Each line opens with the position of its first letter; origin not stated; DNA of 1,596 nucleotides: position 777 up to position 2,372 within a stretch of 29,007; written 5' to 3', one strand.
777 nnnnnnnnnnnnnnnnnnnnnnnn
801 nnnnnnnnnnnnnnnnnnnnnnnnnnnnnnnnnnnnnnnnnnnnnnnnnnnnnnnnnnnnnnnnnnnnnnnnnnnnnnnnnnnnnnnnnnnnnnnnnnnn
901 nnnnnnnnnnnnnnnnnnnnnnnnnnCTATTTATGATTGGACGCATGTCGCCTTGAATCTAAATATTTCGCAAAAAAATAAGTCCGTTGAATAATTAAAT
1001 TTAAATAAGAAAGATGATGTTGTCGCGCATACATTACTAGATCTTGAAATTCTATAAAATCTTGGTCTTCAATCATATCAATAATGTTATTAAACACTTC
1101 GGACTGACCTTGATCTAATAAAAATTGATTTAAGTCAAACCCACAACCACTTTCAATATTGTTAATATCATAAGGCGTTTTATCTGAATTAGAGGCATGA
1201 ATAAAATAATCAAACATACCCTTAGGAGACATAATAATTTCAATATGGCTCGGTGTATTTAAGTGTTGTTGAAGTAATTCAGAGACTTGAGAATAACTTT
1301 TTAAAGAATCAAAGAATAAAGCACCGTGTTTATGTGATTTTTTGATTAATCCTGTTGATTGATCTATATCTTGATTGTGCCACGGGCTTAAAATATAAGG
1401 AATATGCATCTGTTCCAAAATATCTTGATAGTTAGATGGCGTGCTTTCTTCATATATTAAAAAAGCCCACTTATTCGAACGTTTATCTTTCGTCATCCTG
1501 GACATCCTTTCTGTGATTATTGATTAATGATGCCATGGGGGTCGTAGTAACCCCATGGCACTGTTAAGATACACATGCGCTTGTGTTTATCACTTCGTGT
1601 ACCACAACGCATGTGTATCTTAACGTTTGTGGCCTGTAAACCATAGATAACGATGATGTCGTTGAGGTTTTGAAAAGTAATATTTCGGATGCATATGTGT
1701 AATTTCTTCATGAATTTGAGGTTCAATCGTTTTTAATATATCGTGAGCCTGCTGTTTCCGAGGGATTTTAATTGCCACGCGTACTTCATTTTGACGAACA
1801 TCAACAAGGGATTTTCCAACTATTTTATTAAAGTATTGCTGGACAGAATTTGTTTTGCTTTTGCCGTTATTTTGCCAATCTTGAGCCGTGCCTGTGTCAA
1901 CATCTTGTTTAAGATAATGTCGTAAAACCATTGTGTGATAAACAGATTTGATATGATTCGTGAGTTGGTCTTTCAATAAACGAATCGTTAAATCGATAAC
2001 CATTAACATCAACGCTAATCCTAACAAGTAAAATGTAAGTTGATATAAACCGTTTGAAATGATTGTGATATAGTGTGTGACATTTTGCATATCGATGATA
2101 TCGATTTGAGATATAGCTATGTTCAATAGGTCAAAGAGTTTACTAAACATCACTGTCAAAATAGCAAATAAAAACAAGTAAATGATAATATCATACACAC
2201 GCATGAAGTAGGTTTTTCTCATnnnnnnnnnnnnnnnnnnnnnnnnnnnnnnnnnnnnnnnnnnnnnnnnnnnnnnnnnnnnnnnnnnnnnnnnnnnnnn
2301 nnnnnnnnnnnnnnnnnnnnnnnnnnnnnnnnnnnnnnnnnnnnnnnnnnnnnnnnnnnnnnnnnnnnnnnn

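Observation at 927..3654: Tn916/ICEBs1-style DNA-processing module built around a Rep_2 (pMV158 RepB-like) rolling-circle nickase and an FtsK-like ATPase, with a canonical TACTACG/AC nick hairpin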

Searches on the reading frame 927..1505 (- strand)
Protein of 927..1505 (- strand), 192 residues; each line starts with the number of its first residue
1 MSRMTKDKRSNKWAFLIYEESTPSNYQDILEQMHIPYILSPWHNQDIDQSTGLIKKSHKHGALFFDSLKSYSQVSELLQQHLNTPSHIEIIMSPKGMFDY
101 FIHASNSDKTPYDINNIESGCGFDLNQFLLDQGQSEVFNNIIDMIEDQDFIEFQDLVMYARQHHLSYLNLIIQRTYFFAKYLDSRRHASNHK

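Call 3: search_protein_families(library=pfam, proteins=[window:927-1505:-], max_evalue=0.1)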
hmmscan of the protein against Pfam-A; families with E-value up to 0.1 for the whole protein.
window:927-1505:- (192 aa): 3 families
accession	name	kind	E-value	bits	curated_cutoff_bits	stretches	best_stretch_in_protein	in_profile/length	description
PF01719.23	Rep_OBD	-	4.4e-42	143.5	24.6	1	6-126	2-121/121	Plasmid replication protein, origin binding domain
PF21861.2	RepB_C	-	1.5e-15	57.4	27.3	1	136-187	6-58/58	Replication protein RepB, C-terminal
PF21655.3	L544_NTransf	-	0.019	15.3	27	1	96-176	56-138/193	L544, nucleotidyltransferase domain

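Call 6: search_protein_families(library=ncbifam, proteins=[window:927-1505:-], max_evalue=0.1)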
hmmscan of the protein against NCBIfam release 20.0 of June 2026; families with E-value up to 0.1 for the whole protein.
window:927-1505:- (192 aa): 0 families

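Call 15: search_solved_structures(query=window:927-1496:-, max_evalue=0.01, show_alignments=2)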
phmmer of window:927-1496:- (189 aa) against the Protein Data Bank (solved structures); distinct sequences matched with E-value up to 0.01: 3.
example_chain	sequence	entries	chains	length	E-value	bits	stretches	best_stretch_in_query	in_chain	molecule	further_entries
3dkx_A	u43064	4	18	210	8.2e-10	42.2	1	4-158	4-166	Replication protein repB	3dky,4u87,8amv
8amt_AAA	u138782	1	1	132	2.8e-07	33.9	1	4-125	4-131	Replication protein RepB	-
8amu_A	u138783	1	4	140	4.1e-07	33.3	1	6-125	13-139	Replication protein RepB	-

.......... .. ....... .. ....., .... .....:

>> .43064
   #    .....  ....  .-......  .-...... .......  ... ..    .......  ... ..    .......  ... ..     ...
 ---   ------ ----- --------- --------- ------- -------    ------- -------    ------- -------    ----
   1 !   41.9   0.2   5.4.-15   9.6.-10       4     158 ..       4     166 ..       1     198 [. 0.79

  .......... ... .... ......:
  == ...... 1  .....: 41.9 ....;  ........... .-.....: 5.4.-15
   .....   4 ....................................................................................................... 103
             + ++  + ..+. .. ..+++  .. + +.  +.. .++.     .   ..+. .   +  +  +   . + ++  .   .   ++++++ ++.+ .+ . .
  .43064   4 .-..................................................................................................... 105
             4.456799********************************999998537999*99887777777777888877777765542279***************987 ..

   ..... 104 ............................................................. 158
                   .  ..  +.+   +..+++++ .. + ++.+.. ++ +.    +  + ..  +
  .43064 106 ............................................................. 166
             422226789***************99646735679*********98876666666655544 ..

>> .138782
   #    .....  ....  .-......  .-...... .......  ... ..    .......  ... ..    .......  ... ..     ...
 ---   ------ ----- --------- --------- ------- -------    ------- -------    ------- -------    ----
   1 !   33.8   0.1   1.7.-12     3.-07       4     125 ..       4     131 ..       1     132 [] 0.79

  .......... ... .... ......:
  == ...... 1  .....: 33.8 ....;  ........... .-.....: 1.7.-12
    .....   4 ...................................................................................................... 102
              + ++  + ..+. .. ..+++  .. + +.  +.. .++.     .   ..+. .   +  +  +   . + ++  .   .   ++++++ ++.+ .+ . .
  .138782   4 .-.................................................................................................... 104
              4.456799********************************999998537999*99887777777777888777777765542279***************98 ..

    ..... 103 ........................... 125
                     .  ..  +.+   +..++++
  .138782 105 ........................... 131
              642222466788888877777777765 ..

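Call 18: search_protein_families(library=phrogs, proteins=[window:927-1505:-], max_evalue=0.01)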
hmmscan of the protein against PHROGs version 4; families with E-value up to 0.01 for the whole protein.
window:927-1505:- (192 aa): 0 families

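Call 32: search_dna_similar(query=window:927-1496:-, collection=plasmids, mode=protein, max_rows=60, rows=spread, max_evalue=0.00001)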
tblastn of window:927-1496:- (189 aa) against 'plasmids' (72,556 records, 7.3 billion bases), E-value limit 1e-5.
Records with a match: 369; places in all: 385; records where one place covers at least 80% of the query: 306.
Best place of each record, by identity: 95-99% 12; 90-95% 25; 80-90% 11; 60-80% 8; <60% 313.
By first word of the organism name: Enterococcus 109; Staphylococcus 81; Lactococcus 52; Streptococcus 17; Lactiplantibacillus 17; uncultured 13; Latilactobacillus 12; Helicobacter 6; Lacticaseibacillus 5; Ligilactobacillus 5; and 23 more.
By predicted mobility (MOB-suite, as given by PLSDB): non-mobilizable 200; mobilizable 161; conjugative 8.
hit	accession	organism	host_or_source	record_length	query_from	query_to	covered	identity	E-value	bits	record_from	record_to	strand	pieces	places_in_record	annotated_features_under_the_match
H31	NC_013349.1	Staphylococcus aureus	-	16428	1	189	100%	95.2%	6e-117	371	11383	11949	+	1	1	replication protein | replication initiator protein A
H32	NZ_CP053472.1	Staphylococcus warneri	metagenomic assembly,Doubanjiang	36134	1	189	100%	95.2%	6e-117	371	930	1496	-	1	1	replication protein | replication initiator protein A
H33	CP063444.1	Staphylococcus haemolyticus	single cell,swine nasal swab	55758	1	189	100%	94.2%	4e-118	374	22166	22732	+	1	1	replication protein | replication initiator protein A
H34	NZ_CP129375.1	Staphylococcus epidermidis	Chicken meats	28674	1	187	99%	90.9%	3e-111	355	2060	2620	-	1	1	replication protein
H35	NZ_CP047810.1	Staphylococcus aureus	Homo sapiens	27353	1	187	99%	90.9%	4e-111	354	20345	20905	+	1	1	replication protein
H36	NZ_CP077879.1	Staphylococcus aureus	Homo sapiens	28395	1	187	99%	90.9%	4e-111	354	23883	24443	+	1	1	replication protein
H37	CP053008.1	Staphylococcus epidermidis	Homo sapiens,nose; prosthetic joint ...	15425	1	189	100%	88.4%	2e-110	352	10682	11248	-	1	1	Replication protein RepB | replication initiator protein A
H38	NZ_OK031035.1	Staphylococcus epidermidis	-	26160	1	189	100%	84.7%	7e-102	328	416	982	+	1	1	replication initiator protein A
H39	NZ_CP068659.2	Lactococcus cremoris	Whole organism,Dairy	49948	1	184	97%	62.0%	1e-78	261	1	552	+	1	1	replication protein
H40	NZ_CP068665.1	Lactococcus cremoris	Whole organism,Dairy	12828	3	184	96%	50.0%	3e-61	212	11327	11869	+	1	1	replication protein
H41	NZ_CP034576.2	Lactococcus cremoris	Single cell,Dairy fermentation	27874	3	184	96%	50.0%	3e-61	212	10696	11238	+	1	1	replication protein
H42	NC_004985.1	Lactobacillus acidophilus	-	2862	3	184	96%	36.9%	1e-29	120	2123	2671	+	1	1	replication protein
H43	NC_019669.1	Lacticaseibacillus paracasei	silage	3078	3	184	96%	33.3%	1e-24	107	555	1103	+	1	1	replication protein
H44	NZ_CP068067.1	Staphylococcus equorum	-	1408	3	162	85%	36.4%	1e-23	102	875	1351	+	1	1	none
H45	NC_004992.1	Leuconostoc lactis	-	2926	3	184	96%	31.4%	3e-21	97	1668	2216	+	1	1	replication protein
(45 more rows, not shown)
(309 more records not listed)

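Call 44: get_annotated_region(hit=H39, flank=6000)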
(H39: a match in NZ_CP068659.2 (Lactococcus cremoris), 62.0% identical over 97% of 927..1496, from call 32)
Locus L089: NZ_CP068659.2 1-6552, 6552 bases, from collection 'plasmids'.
description: Lactococcus cremoris strain UC047 plasmid pUC047A, complete sequence
organism: Lactococcus cremoris (NCBI taxid 1359)
taxonomy: Bacteria; Bacillota; Bacilli; Lactobacillales; Streptococcaceae; Lactococcus; Lactococcus cremoris
host: -; source: Whole organism,Dairy; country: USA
typing (MOB-suite, as given by PLSDB): mobilizable; replicon rep_cluster_342,rep_cluster_342,rep_cluster_554,rep_cluster_799; relaxase MOBT
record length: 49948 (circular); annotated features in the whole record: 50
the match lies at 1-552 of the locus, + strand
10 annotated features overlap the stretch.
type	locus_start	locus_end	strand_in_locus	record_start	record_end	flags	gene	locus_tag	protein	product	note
CDS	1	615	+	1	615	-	-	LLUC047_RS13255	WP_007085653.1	replication protein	-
CDS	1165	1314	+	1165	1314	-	-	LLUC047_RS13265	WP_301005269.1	hypothetical protein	-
CDS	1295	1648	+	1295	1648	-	-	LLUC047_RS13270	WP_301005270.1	thioredoxin domain-containing protein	-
CDS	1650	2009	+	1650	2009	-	-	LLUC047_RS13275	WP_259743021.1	hypothetical protein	-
CDS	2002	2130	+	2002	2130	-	-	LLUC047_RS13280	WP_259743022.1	hypothetical protein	-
CDS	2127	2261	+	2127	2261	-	-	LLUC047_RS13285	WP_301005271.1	hypothetical protein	-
CDS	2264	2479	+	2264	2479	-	-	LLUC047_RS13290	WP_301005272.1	hypothetical protein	-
CDS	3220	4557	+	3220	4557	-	-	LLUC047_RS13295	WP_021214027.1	RepB family plasmid replication initiator protein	GO:0006270 - DNA replication initiation [Evidence IEA]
CDS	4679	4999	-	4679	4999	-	-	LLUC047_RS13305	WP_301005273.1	pentapeptide repeat-containing protein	-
CDS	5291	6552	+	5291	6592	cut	-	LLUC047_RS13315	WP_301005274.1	SNF2-related protein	-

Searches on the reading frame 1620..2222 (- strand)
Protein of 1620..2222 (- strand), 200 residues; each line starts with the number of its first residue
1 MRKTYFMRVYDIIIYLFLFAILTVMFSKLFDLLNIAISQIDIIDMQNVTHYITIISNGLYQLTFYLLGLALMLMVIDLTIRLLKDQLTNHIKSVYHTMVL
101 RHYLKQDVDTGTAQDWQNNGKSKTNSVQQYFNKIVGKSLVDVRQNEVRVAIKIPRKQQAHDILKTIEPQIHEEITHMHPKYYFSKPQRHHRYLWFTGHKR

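Call 3: search_protein_families(library=pfam, proteins=[window:1620-2222:-], max_evalue=0.1)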
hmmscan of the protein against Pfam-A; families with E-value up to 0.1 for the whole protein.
window:1620-2222:- (200 aa): 0 families

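Call 6: search_protein_families(library=ncbifam, proteins=[window:1620-2222:-], max_evalue=0.1)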
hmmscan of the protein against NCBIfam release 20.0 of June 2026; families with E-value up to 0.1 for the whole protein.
window:1620-2222:- (200 aa): 1 family
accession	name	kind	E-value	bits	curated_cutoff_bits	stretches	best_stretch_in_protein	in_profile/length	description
NF046000.1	MAG1210_fam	subfamily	0.087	11.4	275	1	121-150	14-43/550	MAG1210 family protein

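Call 18: search_protein_families(library=phrogs, proteins=[window:1620-2222:-], max_evalue=0.01)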
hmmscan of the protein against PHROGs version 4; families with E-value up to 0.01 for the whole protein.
window:1620-2222:- (200 aa): 0 families

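Call 57: find_homologous_proteins(query=window:1620-2222:-, max_evalue=0.001)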
Query window:1620-2222:- (200 aa): 59 proteins with E <= 0.001 among 137 candidates.
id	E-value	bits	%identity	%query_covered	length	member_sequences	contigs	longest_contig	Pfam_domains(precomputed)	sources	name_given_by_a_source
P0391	3.7e-125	433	99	100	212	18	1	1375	-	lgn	-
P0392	1.9e-113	395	90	100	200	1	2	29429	-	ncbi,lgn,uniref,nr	ncbi:hypothetical protein HLA86_12250 [Staphylococcus caprae]|uniref:hypothetical protein n=1 Tax=St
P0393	2.3e-113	394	88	100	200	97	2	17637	-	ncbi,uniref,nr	ncbi:hypothetical protein [Staphylococcus haemolyticus]|uniref:hypothetical protein n=1 Tax=Staphylo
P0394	8.6e-113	393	91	100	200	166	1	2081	-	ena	-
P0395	7.0e-112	390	90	100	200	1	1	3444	-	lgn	-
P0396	1.0e-111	389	87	100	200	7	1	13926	-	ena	-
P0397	4.1e-110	384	86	100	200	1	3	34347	-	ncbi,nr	ncbi:hypothetical protein LDK92_11450 [Staphylococcus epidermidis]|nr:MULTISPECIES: hypothetical pro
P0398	4.1e-110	384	86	100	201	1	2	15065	-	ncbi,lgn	-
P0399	3.8e-109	381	86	100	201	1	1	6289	-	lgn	-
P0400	6.0e-108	377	86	100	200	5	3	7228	-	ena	-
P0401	2.3e-107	375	84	100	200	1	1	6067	-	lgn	-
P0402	5.0e-107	374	85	100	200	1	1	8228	-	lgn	-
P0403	5.4e-106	370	83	100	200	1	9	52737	-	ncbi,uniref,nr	ncbi:hypothetical protein JGU43_09890 [Staphylococcus aureus]|uniref:hypothetical protein n=1 Tax=St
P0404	7.5e-106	370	85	100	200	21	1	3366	-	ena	-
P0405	1.4e-105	369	83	100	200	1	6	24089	-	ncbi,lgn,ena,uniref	ncbi:hypothetical protein [Staphylococcus warneri]|uniref:hypothetical protein n=1 Tax=Staphylococcu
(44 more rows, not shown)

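Call 67: predict_structure(alignment_id=A7)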
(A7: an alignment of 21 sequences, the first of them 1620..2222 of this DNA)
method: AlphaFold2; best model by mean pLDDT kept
length: 200 residues; sequences in the alignment: 21
mean_pLDDT: 70.7   pTM: 0.43
mean pLDDT of the five models: 70.7, 68.2, 67.1, 66.5, 66.3
residues with pLDDT >= 90: 1; 70-90: 114; 50-70: 67; < 50: 18
segments of 3 or more residues with pLDDT < 50: 107-123
pLDDT, mean of each block of 10 residues (from residue 1): 72 87 87 78 72 84 87 85 64 54 50 39 52 63 72 70 71 69 80 79
secondary structure, 60 per line:
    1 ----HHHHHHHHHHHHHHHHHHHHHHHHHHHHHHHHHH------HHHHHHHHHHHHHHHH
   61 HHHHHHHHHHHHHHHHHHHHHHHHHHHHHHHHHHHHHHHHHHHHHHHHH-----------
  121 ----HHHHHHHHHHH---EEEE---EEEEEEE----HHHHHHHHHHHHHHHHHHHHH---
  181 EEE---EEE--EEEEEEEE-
elements in order: H5-38 H45-109 H125-135 E139-142 E146-152 H157-177 E181-183 E187-189 E192-199
